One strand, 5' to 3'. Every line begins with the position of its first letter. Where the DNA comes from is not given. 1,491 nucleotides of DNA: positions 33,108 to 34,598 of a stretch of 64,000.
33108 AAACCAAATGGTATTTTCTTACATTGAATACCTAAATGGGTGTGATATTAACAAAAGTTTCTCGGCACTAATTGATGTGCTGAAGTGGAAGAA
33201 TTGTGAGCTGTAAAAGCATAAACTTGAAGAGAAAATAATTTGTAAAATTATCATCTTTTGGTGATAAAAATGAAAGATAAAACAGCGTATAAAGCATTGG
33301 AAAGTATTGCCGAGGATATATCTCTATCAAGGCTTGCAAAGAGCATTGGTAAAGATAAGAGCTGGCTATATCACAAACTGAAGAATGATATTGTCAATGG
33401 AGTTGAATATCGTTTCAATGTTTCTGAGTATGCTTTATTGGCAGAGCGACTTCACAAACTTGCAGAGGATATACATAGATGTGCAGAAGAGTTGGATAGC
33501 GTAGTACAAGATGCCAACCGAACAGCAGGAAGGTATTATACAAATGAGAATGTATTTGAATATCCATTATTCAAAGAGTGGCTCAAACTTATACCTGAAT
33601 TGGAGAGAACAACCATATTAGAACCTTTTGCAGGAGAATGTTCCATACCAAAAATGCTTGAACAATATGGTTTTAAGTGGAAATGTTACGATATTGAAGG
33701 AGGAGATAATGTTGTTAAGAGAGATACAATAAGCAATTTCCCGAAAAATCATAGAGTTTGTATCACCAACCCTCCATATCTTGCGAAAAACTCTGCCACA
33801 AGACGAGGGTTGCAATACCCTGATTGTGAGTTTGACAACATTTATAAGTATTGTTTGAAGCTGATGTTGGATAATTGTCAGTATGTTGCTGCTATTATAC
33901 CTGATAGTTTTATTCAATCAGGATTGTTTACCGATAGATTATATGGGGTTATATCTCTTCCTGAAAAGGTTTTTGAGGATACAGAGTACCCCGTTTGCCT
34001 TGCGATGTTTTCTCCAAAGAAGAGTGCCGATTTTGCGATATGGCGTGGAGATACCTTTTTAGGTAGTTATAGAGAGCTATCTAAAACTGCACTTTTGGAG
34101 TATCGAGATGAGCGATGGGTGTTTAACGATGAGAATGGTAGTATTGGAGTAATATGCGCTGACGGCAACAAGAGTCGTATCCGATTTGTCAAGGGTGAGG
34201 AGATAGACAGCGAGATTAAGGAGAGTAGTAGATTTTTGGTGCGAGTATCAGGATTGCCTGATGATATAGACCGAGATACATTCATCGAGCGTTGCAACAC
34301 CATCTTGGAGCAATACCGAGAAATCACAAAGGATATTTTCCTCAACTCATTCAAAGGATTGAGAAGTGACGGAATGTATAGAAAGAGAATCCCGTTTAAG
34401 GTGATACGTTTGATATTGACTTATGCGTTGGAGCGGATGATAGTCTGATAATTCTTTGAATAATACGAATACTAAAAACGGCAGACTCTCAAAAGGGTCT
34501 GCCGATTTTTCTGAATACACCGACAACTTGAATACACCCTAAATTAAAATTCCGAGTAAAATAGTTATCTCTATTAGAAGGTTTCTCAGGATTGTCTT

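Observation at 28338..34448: Four-gene operon: cytoplasmic LRR+TPR protein, DUF2130, HEPN-like Rx4H protein, N6-adenine methyltransferase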

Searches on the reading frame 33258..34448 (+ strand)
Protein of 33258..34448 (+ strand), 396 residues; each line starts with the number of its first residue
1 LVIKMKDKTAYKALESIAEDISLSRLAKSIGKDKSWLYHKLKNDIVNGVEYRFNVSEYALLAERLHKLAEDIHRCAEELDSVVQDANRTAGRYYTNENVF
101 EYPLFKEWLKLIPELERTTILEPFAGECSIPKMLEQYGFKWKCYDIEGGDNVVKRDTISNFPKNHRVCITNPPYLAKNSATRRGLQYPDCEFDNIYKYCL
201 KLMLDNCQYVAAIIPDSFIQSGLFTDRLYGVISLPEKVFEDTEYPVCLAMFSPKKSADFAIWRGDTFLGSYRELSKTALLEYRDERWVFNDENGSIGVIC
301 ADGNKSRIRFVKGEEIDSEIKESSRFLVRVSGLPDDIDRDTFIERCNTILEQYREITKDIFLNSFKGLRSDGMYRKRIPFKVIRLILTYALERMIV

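Call 3: search_protein_families(library=pfam, proteins=[window:33258-34448:+], max_evalue=0.01)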
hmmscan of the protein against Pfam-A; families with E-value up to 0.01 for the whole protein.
window:33258-34448:+ (396 aa): 2 families
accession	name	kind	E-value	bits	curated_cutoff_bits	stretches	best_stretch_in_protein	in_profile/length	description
PF16476.10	DUF5053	-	6.4e-14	51.8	26.6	1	12-78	3-70/71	Domain of unknown function (DUF5053)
PF02384.22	N6_Mtase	-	0.0027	17.5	20.4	0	226-256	205-235/311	N-6 DNA Methylase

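Call 4: search_protein_families(library=padloc, proteins=[window:33258-34448:+], max_evalue=0.01)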
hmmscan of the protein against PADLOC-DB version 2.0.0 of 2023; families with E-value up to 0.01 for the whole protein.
window:33258-34448:+ (396 aa): 0 families

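Call 5: search_protein_families(library=ncbifam, proteins=[window:33258-34448:+], max_evalue=0.01)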
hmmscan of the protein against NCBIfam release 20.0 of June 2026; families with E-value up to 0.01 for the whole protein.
window:33258-34448:+ (396 aa): 0 families

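Call 6: search_protein_families(library=pfam, proteins=[window:33258-34448:+], max_evalue=10)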
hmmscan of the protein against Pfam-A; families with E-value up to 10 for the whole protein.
window:33258-34448:+ (396 aa): 3 families
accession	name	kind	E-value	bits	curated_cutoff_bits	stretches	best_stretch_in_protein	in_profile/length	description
PF16476.10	DUF5053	-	6.4e-14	51.8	26.6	1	12-78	3-70/71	Domain of unknown function (DUF5053)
PF02384.22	N6_Mtase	-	0.0027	17.5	20.4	1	226-256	205-235/311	N-6 DNA Methylase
PF07669.17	Eco57I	-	0.02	15.4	25.3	1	162-222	72-143/171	Eco57I restriction-modification methylase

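Call 39: find_homologous_proteins(query=window:33270-34448:+)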
Query window:33270-34448:+ (392 aa): 1948 proteins with E <= 0.001 among 5297 candidates; the best 120 are listed.
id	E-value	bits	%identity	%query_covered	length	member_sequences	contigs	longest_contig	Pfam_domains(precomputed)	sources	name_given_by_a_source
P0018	3.0e-256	867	96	99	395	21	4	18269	PF16476.11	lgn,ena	-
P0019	3.6e-230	781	86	99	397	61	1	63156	PF16476.11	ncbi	-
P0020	9.6e-211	718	79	99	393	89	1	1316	PF16476.11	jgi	jgi:hypothetical protein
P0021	6.0e-200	682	77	99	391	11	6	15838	PF16476.11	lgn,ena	-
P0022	2.1e-184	631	70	99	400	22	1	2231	PF16476.11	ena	-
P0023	6.3e-181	619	69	98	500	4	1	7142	PF13419.13,PF16476.11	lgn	-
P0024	9.8e-181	619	69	98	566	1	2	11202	PF13419.13,PF00702.33,PF16476.11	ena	-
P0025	2.4e-180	617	69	98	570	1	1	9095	PF13419.13,PF00702.33,PF16476.11,PF12710.14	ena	-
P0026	3.9e-180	617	69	98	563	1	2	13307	PF13419.13,PF00702.33,PF16476.11,PF12710.14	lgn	-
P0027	4.4e-180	617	68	99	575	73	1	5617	PF13419.13,PF00702.33,PF16476.11,PF12710.14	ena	-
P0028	6.8e-180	616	68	99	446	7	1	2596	PF16476.11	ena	-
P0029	7.1e-180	616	69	98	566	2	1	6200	PF13419.13,PF00702.33,PF16476.11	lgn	-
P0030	9.7e-180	615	69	97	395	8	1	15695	PF16476.11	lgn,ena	-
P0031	1.4e-179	615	69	98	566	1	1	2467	PF13419.13,PF00702.33,PF16476.11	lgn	-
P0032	2.0e-179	614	68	100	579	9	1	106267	PF13419.13,PF00702.33,PF16476.11,PF12710.14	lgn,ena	-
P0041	9.2e-128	444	51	97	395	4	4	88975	PF07669.18,PF16476.11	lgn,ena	-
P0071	1.1e-103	365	47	99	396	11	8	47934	PF16476.11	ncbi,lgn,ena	-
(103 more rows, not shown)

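Call 40: find_related_loci(query=window:33270-34448:+, collection=viral_contigs, flank=8000)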
Query window:33270-34448:+ (392 aa) in viral_contigs; peptide patterns used: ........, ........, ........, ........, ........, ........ (x = any residue, [..] = any of these).
1 stretches matched a pattern, but none encodes a relative of the query by tblastn (E <= 1e-3).

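Call 47: find_encoding_contigs(protein=P0019, flank=10000, max_places=3)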
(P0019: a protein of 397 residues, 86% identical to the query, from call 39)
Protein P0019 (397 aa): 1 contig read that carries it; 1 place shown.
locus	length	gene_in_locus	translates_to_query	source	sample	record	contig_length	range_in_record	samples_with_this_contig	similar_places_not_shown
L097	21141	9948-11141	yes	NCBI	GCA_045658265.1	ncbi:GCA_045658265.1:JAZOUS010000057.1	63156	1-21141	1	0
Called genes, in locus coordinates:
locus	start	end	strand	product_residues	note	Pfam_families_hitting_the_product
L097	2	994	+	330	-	?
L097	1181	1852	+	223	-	-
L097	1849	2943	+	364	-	PF01420:Methylase_S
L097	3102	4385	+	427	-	PF13175:AAA_15 (faint), PF13304:AAA_21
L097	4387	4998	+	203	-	PF13707:RloB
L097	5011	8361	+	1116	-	PF04313:HSDR_N (faint), PF00270:DEAD, PF04851:ResIII, PF18766:SWI2_SNF2, PF00271:Helicase_C (weak), PF08463:EcoEI_R_C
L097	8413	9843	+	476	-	-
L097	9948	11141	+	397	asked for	PF16476:DUF5053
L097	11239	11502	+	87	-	-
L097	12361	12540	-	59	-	-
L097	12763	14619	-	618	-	PF00239:Resolvase, PF07508:Recombinase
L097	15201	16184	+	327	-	PF05893:LuxC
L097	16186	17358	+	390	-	PF00155:Aminotran_1_2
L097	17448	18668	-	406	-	PF00149:Metallophos, PF12850:Metallophos_2 (weak)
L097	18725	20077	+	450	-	PF19577:DcaP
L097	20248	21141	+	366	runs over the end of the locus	PF09587:PGA_cap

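Call 48: find_encoding_contigs(protein=P0041, flank=10000, max_places=4)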
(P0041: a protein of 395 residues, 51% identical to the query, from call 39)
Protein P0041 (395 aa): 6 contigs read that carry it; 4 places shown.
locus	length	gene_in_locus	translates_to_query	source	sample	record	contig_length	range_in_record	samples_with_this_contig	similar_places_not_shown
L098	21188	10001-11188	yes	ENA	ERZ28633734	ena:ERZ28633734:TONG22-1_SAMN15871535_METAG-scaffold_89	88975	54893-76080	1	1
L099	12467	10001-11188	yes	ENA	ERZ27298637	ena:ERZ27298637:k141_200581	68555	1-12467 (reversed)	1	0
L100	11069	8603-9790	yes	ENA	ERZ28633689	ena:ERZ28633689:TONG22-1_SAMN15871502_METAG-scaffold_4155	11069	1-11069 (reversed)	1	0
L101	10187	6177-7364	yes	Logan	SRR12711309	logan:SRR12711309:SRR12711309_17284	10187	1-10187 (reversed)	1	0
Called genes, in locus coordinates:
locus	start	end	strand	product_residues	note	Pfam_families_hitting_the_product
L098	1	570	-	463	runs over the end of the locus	PF10502:Peptidase_S26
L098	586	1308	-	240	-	PF01113:DapB_N, PF05173:DapB_C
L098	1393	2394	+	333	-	PF13676:TIR_2, PF00009:GTP_EFTU (weak)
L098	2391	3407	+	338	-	PF01073:3Beta_HSD (weak), PF01370:Epimerase, PF04321:RmlD_sub_bind (weak), PF05368:NmrA (faint), PF13460:NAD_binding_10 (weak), PF16363:GDP_Man_Dehyd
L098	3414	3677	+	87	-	-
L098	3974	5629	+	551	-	-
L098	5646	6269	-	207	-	PF00239:Resolvase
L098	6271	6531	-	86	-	-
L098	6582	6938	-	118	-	PF10902:WYL_2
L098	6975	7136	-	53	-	-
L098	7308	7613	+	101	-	PF13443:HTH_26 (weak)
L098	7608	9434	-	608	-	PF13306:LRR_5, PF13855:LRR_8 (faint), PF13306:LRR_5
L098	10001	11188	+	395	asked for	PF07669:Eco57I (weak), PF16476:DUF5053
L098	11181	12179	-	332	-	PF01381:HTH_3, PF13443:HTH_26 (weak), PF08719:NADAR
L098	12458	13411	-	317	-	PF05144:Phage_CRI (weak)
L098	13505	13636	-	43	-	-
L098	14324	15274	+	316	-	PF13280:WYL, PF25583:WCX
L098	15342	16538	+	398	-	PF03315:SDH_beta, PF03313:SDH_alpha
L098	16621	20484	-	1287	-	PF09992:NAGPA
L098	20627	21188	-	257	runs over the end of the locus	PF04391:DUF533 (faint), PF27507:DjlA_TM, PF05099:TerB, PF00226:DnaJ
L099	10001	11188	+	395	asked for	PF07669:Eco57I (weak), PF16476:DUF5053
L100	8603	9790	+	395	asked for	PF07669:Eco57I (weak), PF16476:DUF5053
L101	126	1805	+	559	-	-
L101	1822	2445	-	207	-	PF00239:Resolvase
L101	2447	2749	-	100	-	-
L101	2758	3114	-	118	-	PF10902:WYL_2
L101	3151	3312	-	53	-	-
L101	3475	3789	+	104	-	PF13443:HTH_26 (weak)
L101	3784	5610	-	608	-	PF13306:LRR_5, PF13855:LRR_8 (faint), PF13306:LRR_5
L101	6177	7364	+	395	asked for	PF07669:Eco57I (weak), PF16476:DUF5053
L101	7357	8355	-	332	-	PF01381:HTH_3, PF13443:HTH_26 (weak), PF08719:NADAR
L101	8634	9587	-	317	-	PF05144:Phage_CRI (weak)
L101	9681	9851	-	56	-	-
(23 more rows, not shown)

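Call 53: search_solved_structures(query=window:33270-34448:+, max_evalue=1, show_alignments=2)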
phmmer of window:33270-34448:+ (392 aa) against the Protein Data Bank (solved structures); distinct sequences matched with E-value up to 1: 0.

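Call 57: find_related_loci(query=A3, collection=metagenome_contigs, flank=10000)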
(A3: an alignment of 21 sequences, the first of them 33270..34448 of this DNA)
Query A3 (392 aa) in metagenome_contigs; peptide patterns used: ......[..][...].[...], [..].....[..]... (x = any residue, [..] = any of these).
211 stretches matched a pattern; 141 encode a relative of the query (tblastn E <= 1e-3); the best 80 are kept; 80 distinct loci.
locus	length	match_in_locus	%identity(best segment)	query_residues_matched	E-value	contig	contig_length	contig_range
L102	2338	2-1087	68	30-390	0e+0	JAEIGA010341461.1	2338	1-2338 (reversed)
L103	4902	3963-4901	70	1-312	3e-152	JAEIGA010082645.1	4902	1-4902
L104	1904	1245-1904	68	1-219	2e-105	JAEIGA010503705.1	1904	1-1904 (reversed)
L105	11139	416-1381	50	84-391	1e-96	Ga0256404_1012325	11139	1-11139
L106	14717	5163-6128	50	84-391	1e-96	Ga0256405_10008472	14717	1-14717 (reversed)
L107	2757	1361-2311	52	84-390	1e-98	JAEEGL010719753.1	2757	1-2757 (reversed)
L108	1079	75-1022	52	84-384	7e-104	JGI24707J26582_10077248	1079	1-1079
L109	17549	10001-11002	47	76-390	1e-94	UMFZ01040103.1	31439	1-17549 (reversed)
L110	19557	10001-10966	51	78-388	1e-93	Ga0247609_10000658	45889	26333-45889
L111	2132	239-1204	49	84-391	3e-98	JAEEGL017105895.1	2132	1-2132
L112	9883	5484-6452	49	87-390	4e-93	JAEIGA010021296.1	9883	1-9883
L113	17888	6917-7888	49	76-390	1e-92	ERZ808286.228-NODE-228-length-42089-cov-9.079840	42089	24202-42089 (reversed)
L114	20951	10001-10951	50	84-387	1e-92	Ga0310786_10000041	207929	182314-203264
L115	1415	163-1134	49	82-391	1e-99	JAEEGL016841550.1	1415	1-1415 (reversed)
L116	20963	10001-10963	49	78-390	2e-92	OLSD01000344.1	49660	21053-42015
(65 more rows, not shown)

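Call 61: search_protein_families(library=pfam, proteins=[L097:8413-9843:+], max_evalue=0.1)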
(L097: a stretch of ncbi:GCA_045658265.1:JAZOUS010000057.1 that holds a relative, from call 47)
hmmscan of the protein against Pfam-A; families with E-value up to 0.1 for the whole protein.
L097:8413-9843:+ (476 aa): 9 families
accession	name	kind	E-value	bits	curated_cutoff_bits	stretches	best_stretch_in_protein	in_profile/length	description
PF04326.19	SLFN_AlbA_2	-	1.4e-15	58.3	25.3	1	18-130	4-116/118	Schlafen, AlbA_2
PF13412.12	HTH_24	-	2.6e-10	40.1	21.9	1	417-461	4-48/48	Winged helix-turn-helix DNA-binding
PF13749.12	HATPase_c_4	-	5.2e-10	39.6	26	1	310-388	5-85/89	Putative ATP-dependent DNA helicase recG C-terminal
PF13545.12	HTH_Crp_2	-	0.00035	20.9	27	1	430-464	22-56/70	Crp-like helix-turn-helix domain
PF12802.13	MarR_2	-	0.016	15.8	27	1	421-468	10-58/61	MarR family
PF08279.18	HTH_11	-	0.029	14.7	25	1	420-459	4-44/55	HTH domain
PF12840.13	HTH_20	-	0.044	14.2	27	0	432-462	20-50/51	Helix-turn-helix domain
PF22979.2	HTH_69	-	0.058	13.7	27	0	431-474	27-68/69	Winged helix-turn-helix domain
PF25212.1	HVO_A0114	-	0.095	12.9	27.6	0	407-470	13-76/84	HVO_A0114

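Call 76: predict_structure(alignment_id=A3)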
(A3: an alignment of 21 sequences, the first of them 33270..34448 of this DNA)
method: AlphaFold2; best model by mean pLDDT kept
length: 392 residues; sequences in the alignment: 21
mean_pLDDT: 87.6   pTM: 0.74
mean pLDDT of the five models: 87.6, 84.6, 84.5, 82.2, 81.3
residues with pLDDT >= 90: 196; 70-90: 165; 50-70: 28; < 50: 3
segments of 3 or more residues with pLDDT < 50: none
pLDDT, mean of each block of 10 residues (from residue 1): 73 83 87 87 85 88 89 77 52 83 97 93 77 90 78 91 94 91 91 95 96 87 94 80 95 93 93 85 91 91 91 70 91 97 96 91 85 93 95 78
secondary structure, 60 per line:
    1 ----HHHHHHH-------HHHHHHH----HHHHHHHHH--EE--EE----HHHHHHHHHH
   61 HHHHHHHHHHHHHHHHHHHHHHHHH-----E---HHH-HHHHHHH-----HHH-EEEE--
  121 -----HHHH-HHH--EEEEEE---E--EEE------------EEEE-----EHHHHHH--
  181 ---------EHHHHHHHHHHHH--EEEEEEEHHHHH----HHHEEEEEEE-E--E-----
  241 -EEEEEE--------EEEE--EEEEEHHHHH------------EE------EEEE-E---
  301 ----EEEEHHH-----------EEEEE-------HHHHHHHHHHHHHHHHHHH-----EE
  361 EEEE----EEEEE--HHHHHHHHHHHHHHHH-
elements in order: H5-11 H19-25 H30-38 H51-85 H99-105 E115-118 H126-129 E136-141 E148-150 E163-166 H173-178 H191-202 E205-211 H212-216 E224-230 E242-247 E256-259 E262-266 H267-271 E292-295 E305-308 E323-327 H335-353 E359-364 E369-373 H376-391

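Call 78: fold_search(model_id=the predicted structure, library=pdb)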
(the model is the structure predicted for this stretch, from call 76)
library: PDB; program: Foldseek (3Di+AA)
matches with E <= 10: 1326; with E <= 0.001: 72
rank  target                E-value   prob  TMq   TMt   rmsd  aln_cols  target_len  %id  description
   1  1aqj_B                1.6e-08  1.00  0.42  0.43  10.0       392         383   12  STRUCTURE OF ADENINE-N6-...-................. TAQI (released 1997-02-12)
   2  8cxs_A                2.8e-08  1.00  0.37  0.28  14.4       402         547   12  CamA Adenine Methyltransferase Complexed to Cognate Substrate DNA and Inhibitor MTA (released 2023-01-11)
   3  7lni_A                3.4e-08  1.00  0.37  0.28  14.0       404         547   12  SeMet CamA Adenine Methyltransferase Complexed to Cognate Substrate DNA (released 2021-05-19)
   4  7lni_C                4.6e-08  1.00  0.36  0.27  14.0       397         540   13  SeMet CamA Adenine Methyltransferase Complexed to Cognate Substrate DNA (released 2021-05-19)
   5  8cy2_A                4.9e-08  1.00  0.36  0.27  15.5       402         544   13  CamA Adenine Methyltransferase Complexed to Cognate Substrate DNA and Inhibitor APNEA (Compound 9) (released 2023-01-11)
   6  7lnj_A                5.2e-08  1.00  0.37  0.28  14.2       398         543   13  CamA Adenine Methyltransferase Complexed to Cognate Substrate DNA (released 2021-05-19)
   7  8cxt_A                5.5e-08  1.00  0.36  0.27  15.5       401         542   13  CamA Adenine Methyltransferase Complexed to Cognate Substrate DNA and Inhibitor N6-benzyladenosine (Compound 1) (released 2023-01-11)
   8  1aqi_A                5.8e-08  1.00  0.42  0.43   9.8       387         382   12  STRUCTURE OF ADENINE-N6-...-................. TAQI (released 1997-02-12)
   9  7rfm_A                6.2e-08  1.00  0.35  0.26  14.9       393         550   12  CamA Adenine Methyltransferase Complexed to Cognate Substrate DNA and Inhibitor EPZ004777 (released 2021-09-15)
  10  2ih5_A                7.0e-08  1.00  0.44  0.44   6.5       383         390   12  Crystal structure of the adenine-specific DNA methyltransferase M.TaqI complexed with the cofactor analog AETA and a 1 (released 2007-11-13)
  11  1aqj_A                7.0e-08  1.00  0.45  0.46   8.9       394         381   12  STRUCTURE OF ADENINE-N6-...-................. TAQI (released 1997-02-12)
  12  8cxw_B                7.4e-08  1.00  0.36  0.27  15.2       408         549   13  CamA Adenine Methyltransferase Complexed to Cognate Substrate DNA and Inhibitor piclidenoson (Compound 4) (released 2023-01-11)
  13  7lnj_C                8.9e-08  1.00  0.35  0.27  14.6       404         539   13  CamA Adenine Methyltransferase Complexed to Cognate Substrate DNA (released 2021-05-19)
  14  8vpg_C                1.1e-07  1.00  0.38  0.29  13.0       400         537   13  CamA Adenine Methyltransferase Complexed to Cognate Substrate DNA and Containing Quinoline-based SGI-1027 Analog 455 (released 2024-09-25)
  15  7lt5_C                1.4e-07  1.00  0.36  0.26  15.0       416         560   13  CamA Adenine Methyltransferase Complexed to Cognate Substrate DNA and Cofactor SAH (released 2021-05-19)
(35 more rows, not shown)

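Call 80: search_protein_families(library=phrogs, proteins=[window:33270-34448:+], max_evalue=0.001)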
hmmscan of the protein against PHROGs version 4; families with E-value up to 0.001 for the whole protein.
window:33270-34448:+ (392 aa): 3 families
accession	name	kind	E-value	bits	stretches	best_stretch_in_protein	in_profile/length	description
phrog_18657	-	other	1.7e-52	179.5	1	86-384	7-303/325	DNA methyltransferase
phrog_799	-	other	1.3e-08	35.5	1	102-182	223-305/458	DNA methyltransferase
phrog_5172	-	unknown function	4.9e-07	29.8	1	83-176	17-109/377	-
